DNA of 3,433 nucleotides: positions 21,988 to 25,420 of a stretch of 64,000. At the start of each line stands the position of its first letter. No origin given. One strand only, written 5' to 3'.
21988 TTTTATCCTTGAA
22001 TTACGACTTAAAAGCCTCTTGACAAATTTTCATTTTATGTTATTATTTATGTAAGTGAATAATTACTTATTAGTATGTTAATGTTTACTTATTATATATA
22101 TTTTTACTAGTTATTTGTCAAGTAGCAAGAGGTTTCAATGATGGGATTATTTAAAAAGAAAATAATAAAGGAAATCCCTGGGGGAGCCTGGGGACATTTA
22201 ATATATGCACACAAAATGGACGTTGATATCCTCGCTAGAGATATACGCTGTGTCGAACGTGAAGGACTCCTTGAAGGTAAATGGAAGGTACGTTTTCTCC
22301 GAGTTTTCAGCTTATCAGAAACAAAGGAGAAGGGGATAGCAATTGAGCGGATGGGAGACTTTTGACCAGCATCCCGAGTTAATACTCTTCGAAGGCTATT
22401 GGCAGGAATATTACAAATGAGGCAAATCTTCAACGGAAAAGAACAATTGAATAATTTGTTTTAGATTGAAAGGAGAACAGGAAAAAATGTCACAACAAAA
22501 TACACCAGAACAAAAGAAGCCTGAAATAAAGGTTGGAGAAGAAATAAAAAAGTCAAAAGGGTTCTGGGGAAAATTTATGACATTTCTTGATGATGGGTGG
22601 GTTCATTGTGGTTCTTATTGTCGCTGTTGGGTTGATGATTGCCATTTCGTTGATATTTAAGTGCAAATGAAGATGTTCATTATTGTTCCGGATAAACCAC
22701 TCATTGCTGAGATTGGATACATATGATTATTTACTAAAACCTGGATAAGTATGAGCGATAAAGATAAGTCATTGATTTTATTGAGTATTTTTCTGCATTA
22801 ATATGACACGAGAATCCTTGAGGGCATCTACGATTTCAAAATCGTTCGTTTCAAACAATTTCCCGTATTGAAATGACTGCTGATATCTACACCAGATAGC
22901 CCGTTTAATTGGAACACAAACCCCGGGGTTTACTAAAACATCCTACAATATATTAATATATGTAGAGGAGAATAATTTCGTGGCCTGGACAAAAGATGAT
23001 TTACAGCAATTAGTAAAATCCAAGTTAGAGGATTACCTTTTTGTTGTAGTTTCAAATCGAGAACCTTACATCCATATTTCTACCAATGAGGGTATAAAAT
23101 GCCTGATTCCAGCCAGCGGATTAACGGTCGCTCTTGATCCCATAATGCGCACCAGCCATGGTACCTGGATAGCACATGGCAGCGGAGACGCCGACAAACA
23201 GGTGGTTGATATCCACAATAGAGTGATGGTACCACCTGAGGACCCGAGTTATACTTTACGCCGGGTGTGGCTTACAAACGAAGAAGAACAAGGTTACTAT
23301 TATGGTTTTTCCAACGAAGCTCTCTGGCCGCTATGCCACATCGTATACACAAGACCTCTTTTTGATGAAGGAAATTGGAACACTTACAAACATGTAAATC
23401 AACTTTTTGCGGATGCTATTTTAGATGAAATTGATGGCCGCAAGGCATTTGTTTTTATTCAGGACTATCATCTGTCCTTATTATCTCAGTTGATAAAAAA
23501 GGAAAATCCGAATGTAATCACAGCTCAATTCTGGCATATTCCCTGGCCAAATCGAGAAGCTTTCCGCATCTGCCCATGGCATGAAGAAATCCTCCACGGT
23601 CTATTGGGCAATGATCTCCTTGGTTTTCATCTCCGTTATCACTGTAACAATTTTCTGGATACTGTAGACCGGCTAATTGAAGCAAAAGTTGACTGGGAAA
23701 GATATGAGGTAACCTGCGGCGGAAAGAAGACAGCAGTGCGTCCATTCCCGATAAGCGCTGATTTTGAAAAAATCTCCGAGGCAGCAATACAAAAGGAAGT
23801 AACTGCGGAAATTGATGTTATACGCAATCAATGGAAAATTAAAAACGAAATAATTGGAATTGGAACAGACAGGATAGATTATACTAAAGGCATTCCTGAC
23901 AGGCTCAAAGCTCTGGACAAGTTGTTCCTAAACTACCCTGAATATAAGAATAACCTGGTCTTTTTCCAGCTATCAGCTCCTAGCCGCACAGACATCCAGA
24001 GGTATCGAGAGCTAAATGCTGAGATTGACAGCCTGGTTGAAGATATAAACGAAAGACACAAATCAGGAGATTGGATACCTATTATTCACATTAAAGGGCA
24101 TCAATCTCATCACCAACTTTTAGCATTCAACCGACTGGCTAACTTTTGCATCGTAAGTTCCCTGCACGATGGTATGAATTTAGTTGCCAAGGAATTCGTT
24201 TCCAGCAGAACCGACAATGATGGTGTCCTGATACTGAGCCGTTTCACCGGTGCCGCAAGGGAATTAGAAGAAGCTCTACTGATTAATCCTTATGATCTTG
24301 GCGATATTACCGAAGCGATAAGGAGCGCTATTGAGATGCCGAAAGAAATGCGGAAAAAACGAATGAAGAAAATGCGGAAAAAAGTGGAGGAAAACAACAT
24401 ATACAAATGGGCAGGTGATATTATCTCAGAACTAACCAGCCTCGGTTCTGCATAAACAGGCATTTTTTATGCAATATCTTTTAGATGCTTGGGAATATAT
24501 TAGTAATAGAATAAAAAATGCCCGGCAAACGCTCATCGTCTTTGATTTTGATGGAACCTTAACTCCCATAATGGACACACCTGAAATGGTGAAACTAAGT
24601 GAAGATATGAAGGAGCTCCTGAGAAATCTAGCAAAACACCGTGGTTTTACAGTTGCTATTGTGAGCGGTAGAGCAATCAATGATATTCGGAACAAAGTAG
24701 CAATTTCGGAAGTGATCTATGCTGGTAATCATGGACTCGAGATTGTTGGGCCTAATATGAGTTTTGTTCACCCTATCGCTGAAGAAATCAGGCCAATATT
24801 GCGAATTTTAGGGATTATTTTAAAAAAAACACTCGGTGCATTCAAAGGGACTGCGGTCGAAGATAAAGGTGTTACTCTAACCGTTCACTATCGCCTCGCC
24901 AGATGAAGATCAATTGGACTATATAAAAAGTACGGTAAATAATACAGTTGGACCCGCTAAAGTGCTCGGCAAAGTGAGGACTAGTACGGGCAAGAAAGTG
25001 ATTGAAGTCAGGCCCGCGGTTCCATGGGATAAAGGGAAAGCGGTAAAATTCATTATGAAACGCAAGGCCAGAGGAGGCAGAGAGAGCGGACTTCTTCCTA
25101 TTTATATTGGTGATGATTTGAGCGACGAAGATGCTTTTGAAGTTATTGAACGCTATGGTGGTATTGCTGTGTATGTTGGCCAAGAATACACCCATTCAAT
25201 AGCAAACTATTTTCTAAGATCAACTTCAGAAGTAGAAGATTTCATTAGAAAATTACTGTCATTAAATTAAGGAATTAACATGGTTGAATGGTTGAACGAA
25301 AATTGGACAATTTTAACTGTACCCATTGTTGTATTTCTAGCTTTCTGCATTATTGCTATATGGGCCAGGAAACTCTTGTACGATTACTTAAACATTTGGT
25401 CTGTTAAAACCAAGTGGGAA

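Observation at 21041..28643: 7.5-kb trehalose/osmoadaptation block bracketed by a 99-bp direct repeat that duplicates the 3' end of plsX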

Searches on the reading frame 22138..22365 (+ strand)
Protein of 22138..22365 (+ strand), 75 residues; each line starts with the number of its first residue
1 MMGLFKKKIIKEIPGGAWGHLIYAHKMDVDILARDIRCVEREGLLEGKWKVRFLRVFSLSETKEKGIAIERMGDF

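Call 7: search_protein_families(library=pfam, proteins=[window:22138-22365:+])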
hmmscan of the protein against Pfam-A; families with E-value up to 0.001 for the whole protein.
window:22138-22365:+ (75 aa): 0 families

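Call 88: search_protein_families(library=phrogs, proteins=[window:22138-22365:+], max_evalue=0.01)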
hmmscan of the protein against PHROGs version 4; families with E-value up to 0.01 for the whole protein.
window:22138-22365:+ (75 aa): 0 families

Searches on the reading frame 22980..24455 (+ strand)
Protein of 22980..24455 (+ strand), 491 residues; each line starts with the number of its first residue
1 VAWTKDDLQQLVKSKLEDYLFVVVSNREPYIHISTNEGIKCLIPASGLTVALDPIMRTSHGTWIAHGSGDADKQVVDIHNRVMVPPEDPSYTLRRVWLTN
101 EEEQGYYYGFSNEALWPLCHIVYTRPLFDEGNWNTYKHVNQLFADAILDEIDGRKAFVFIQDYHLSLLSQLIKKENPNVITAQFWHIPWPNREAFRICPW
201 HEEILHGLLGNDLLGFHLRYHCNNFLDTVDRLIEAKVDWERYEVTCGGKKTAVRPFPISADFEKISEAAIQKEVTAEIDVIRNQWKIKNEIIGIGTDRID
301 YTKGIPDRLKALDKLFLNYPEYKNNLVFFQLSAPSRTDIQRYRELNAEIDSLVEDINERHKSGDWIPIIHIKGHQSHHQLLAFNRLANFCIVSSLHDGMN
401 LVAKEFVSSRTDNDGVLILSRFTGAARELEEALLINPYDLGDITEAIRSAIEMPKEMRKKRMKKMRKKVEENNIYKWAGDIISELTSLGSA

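Call 6: search_protein_families(library=pfam, proteins=[window:22980-24455:+])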
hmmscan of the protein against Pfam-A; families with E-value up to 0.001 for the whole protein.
window:22980-24455:+ (491 aa): 1 family
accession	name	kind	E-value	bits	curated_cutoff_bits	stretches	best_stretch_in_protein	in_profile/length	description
PF00982.27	Glyco_transf_20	-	1.3e-125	420.3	32.5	1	21-486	3-472/473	Glycosyltransferase family 20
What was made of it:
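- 22980..24455 (+): otsA (trehalose-6-phosphate synthase, GT20). Pfam Glyco_transf_20 E=1e-125 (call 6).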

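Call 72: search_protein_families(library=ncbifam, proteins=[window:22980-24455:+], max_evalue=0.01)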
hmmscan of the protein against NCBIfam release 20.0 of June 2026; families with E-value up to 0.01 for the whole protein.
window:22980-24455:+ (491 aa): 5 families
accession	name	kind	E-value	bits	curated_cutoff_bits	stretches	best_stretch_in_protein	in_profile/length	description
NF011071.0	PRK14501.1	equivalog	3.8e-142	475.1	634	1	22-486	5-462/729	bifunctional alpha,alpha-trehalose-phosphate synthase (UDP-forming)/trehalose-phosphatase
TIGR02400.1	trehalose_OtsA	equivalog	3.9e-129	431.3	564.85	1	22-486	3-455/456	alpha,alpha-trehalose-phosphate synthase (UDP-forming)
TIGR02398.1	gluc_glyc_Psyn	equivalog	7.6e-88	295.2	569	2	246-485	243-480/487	glucosylglycerol-phosphate synthase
NF007513.0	PRK10117.1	equivalog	1.4e-75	255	759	1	22-488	5-454/474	alpha,alpha-trehalose-phosphate synthase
TIGR04047.1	MSMEG_0565_glyc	hypoth_equivalog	0.0025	16.9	259.85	1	346-462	242-348/373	MSMEG_0565 family glycosyltransferase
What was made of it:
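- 22980..24455 (+): NCBIfam trehalose_OtsA E=4e-129 (call 72).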

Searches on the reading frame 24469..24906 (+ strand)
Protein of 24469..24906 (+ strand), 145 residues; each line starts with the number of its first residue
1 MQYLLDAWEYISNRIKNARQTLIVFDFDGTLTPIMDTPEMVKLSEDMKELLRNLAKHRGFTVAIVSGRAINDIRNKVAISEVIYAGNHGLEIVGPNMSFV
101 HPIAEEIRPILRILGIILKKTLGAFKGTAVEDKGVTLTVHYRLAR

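Call 6: search_protein_families(library=pfam, proteins=[window:24469-24906:+])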
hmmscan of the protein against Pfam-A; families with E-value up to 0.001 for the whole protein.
window:24469-24906:+ (145 aa): 2 families
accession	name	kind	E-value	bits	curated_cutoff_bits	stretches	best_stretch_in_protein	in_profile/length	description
PF02358.22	Trehalose_PPase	-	2.9e-23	82.7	27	1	25-144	2-122/235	Trehalose-phosphatase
PF08282.18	Hydrolase_3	-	0.00013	22.3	20.9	1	23-78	1-50/255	haloacid dehalogenase-like hydrolase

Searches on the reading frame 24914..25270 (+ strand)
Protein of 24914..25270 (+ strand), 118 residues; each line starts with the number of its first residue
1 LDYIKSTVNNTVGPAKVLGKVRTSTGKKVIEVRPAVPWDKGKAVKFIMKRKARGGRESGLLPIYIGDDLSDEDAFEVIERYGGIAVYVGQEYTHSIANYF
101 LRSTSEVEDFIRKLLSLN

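Call 6: search_protein_families(library=pfam, proteins=[window:24914-25270:+])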
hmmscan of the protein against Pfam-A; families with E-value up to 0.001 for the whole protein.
window:24914-25270:+ (118 aa): 1 family
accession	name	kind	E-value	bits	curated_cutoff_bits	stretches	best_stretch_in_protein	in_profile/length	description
PF02358.22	Trehalose_PPase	-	4.9e-17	62.3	27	1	20-104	147-234/235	Trehalose-phosphatase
